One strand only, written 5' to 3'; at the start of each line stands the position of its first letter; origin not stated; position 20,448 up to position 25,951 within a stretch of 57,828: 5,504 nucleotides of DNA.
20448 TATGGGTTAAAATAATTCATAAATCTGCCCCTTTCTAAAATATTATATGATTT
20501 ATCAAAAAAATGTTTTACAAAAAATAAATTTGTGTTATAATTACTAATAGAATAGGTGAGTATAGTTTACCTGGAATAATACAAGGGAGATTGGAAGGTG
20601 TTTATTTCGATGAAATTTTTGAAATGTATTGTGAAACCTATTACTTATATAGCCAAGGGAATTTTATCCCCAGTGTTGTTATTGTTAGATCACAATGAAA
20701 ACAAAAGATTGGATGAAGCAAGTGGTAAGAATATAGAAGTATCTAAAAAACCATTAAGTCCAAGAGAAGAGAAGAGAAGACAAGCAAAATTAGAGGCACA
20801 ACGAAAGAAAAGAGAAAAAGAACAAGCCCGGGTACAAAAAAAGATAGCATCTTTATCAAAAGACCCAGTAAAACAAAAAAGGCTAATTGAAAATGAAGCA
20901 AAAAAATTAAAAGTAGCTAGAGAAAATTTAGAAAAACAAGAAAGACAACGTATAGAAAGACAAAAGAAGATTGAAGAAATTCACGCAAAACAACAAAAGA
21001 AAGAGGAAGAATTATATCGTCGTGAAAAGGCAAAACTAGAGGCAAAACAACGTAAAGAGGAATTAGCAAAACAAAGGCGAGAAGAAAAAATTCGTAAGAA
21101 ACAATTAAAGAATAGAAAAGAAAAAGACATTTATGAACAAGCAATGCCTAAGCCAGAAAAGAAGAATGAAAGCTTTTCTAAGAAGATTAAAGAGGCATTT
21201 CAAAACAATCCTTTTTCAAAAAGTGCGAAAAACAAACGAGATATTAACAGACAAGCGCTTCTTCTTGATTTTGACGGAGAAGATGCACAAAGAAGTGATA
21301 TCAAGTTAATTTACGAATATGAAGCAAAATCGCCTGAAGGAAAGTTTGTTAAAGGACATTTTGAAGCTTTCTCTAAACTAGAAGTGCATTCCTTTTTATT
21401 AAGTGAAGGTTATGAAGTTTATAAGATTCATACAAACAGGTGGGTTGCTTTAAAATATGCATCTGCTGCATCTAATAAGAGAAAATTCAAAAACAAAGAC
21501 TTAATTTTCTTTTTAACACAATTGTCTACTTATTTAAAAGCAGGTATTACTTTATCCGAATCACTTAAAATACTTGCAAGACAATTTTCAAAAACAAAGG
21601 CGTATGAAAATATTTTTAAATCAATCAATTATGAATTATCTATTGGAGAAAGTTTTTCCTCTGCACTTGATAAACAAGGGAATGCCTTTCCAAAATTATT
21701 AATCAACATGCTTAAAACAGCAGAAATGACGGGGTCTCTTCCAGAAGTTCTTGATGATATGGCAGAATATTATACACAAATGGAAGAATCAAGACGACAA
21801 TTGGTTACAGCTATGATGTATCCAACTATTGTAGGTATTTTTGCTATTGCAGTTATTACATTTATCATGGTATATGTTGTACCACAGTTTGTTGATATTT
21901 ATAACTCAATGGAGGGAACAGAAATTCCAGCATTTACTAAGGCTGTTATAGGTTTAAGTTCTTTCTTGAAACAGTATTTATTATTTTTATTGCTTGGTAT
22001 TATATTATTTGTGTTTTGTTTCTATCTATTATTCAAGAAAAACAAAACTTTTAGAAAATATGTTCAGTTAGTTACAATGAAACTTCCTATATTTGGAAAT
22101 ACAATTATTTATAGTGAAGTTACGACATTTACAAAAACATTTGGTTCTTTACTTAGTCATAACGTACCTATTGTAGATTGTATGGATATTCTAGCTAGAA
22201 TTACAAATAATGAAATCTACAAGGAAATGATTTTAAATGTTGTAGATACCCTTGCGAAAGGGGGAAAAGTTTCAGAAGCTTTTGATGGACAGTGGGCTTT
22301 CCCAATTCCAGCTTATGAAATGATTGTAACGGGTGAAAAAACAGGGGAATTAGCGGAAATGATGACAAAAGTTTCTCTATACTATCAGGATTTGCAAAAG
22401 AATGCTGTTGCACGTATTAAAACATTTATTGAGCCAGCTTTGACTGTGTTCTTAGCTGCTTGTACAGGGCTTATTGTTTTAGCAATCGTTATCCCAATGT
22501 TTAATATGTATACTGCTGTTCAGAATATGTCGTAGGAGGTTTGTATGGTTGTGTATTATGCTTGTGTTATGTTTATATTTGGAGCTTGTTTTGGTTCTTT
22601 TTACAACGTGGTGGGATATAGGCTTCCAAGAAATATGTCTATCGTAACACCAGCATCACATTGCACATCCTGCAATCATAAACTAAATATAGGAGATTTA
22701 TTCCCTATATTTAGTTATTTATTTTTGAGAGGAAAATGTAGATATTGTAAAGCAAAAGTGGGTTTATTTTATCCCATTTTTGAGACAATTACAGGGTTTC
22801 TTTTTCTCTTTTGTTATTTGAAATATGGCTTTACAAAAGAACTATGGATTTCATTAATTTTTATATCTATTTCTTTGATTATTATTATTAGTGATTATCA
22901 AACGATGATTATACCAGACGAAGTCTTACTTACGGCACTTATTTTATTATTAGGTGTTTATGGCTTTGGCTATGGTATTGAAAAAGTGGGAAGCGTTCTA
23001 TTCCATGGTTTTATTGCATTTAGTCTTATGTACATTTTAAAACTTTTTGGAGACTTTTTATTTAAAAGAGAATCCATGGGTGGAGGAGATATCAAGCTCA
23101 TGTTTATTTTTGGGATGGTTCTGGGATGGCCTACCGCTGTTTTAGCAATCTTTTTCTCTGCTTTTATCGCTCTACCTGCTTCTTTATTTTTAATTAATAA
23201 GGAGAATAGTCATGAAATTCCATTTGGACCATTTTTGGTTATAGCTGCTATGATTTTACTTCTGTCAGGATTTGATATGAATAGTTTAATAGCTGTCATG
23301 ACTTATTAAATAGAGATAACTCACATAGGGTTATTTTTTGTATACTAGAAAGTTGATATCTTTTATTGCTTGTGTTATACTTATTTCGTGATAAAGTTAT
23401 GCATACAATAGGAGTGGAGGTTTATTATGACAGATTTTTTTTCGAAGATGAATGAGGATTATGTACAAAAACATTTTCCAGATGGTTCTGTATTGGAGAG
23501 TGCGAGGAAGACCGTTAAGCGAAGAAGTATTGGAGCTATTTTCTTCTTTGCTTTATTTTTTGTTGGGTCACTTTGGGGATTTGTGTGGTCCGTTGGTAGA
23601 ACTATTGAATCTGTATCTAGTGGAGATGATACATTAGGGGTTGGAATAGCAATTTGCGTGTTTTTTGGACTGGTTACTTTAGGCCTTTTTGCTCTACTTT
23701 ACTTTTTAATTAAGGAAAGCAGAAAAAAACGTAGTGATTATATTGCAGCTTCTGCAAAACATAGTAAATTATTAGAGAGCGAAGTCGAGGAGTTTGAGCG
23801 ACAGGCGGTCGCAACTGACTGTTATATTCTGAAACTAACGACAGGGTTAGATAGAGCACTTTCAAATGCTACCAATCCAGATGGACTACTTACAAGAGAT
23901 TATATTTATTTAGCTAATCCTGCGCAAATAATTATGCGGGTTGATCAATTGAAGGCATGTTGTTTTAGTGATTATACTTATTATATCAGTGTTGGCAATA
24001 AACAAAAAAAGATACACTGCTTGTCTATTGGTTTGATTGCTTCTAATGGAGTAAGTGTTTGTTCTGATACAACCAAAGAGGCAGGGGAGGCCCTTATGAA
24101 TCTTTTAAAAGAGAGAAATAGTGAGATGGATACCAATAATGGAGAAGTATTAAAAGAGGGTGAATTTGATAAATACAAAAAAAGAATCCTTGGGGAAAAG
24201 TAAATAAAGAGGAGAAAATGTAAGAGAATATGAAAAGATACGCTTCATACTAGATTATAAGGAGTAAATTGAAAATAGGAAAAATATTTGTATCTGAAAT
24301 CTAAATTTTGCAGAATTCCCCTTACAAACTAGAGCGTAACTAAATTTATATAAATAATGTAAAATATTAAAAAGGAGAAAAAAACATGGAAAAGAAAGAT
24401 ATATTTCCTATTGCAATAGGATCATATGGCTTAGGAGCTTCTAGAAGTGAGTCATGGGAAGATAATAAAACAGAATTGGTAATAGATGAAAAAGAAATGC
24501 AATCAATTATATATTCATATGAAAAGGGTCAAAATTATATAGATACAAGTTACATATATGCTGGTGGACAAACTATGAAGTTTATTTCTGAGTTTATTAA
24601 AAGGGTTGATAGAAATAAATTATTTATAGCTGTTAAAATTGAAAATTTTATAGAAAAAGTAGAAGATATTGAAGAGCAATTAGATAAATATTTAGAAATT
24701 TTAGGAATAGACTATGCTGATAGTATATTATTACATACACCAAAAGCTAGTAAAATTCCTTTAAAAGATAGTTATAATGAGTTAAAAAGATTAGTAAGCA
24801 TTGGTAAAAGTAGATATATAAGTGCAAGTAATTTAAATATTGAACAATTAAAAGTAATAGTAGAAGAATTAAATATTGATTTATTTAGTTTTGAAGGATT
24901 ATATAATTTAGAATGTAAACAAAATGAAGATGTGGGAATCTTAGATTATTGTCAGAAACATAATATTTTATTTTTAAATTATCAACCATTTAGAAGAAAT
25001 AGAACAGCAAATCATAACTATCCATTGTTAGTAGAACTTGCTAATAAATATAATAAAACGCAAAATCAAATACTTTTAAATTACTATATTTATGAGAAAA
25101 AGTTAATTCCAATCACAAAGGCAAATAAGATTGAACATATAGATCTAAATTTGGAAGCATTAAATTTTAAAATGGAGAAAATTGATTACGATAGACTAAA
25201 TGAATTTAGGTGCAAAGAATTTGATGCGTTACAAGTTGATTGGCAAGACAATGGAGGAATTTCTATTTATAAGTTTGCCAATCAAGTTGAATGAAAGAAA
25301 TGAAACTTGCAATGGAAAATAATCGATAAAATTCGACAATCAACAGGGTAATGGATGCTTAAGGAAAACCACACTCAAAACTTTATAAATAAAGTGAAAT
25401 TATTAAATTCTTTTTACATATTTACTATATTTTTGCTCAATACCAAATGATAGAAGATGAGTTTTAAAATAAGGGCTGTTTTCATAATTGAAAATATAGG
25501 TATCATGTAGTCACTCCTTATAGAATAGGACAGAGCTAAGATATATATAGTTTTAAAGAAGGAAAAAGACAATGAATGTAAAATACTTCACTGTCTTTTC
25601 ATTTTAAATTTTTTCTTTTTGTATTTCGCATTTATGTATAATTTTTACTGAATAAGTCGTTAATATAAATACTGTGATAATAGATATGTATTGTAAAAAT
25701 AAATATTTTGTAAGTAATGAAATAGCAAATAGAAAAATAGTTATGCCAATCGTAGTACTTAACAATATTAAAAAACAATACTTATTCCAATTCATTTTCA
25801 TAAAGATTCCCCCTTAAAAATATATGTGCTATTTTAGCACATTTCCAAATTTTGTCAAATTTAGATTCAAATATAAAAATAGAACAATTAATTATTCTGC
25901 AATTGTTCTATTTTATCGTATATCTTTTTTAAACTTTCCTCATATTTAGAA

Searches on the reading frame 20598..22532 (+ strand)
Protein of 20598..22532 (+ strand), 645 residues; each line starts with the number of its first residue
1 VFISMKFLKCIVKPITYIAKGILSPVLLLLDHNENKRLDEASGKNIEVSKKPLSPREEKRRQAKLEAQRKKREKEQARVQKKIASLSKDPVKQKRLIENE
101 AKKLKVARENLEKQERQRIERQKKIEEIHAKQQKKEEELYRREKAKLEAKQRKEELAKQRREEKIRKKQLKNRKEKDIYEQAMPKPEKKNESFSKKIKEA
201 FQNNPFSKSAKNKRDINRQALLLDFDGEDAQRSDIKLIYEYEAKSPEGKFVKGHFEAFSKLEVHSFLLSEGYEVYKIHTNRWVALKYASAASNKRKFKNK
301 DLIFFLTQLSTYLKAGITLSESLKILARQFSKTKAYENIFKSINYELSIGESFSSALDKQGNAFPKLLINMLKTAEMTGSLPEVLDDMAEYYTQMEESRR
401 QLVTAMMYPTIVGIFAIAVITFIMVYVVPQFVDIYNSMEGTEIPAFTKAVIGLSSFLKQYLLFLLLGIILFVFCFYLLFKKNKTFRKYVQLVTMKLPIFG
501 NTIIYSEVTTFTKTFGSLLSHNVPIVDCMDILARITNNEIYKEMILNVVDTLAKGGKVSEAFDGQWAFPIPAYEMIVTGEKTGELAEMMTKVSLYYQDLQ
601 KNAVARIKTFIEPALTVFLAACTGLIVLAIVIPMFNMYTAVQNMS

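Call 36: search_protein_families(library=pfam, proteins=[window:20598-22532:+], max_evalue=0.00001)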
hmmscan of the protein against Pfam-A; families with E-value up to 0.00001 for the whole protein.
window:20598-22532:+ (645 aa): 1 family
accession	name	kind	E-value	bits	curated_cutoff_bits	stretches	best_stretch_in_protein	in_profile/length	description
PF00482.28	T2SSF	-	3.1e-53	179.5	25.2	2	305-429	1-125/125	Type II secretion system (T2SS), protein F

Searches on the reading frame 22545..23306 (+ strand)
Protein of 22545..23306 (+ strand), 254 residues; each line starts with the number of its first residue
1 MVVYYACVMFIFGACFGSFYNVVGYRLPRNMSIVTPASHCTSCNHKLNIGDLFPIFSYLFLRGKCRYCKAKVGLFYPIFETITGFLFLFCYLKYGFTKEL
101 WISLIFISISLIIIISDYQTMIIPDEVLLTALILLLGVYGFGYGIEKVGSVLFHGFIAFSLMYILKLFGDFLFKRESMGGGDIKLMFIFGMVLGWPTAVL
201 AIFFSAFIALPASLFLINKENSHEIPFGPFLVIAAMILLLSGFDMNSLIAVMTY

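Call 36: search_protein_families(library=pfam, proteins=[window:22545-23306:+], max_evalue=0.00001)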
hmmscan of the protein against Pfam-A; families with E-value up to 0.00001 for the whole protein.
window:22545-23306:+ (254 aa): 2 families
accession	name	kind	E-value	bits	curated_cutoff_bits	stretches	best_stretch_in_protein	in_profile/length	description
PF06750.18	A24_N_bact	-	1.9e-33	114.8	23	1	11-94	1-84/84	Bacterial Peptidase A24 N-terminal domain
PF01478.23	Peptidase_A24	-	1.7e-15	57.8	26.5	1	104-211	1-101/104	Type IV leader peptidase family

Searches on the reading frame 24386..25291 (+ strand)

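Call 37: search_protein_families(library=pfam, proteins=[window:24386-25291:+], max_evalue=0.00001)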
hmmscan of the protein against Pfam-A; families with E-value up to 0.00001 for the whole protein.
window:24386-25291:+ (302 aa): 1 family
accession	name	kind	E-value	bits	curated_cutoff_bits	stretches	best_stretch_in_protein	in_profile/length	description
PF00248.27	Aldo_ket_red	-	4.8e-32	111.6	24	1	34-274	18-289/291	Aldo/keto reductase family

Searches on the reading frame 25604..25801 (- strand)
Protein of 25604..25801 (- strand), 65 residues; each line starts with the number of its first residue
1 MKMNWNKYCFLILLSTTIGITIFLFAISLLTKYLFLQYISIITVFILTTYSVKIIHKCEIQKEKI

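Call 48: search_protein_families(library=pfam, proteins=[window:25604-25801:-], max_evalue=0.001)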
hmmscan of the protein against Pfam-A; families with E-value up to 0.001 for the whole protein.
window:25604-25801:- (65 aa): 1 family
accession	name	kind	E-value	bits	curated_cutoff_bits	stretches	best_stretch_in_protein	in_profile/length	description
PF19845.4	DUF6320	-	0.00094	19.5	29.9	1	1-52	118-169/186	Family of unknown function (DUF6320)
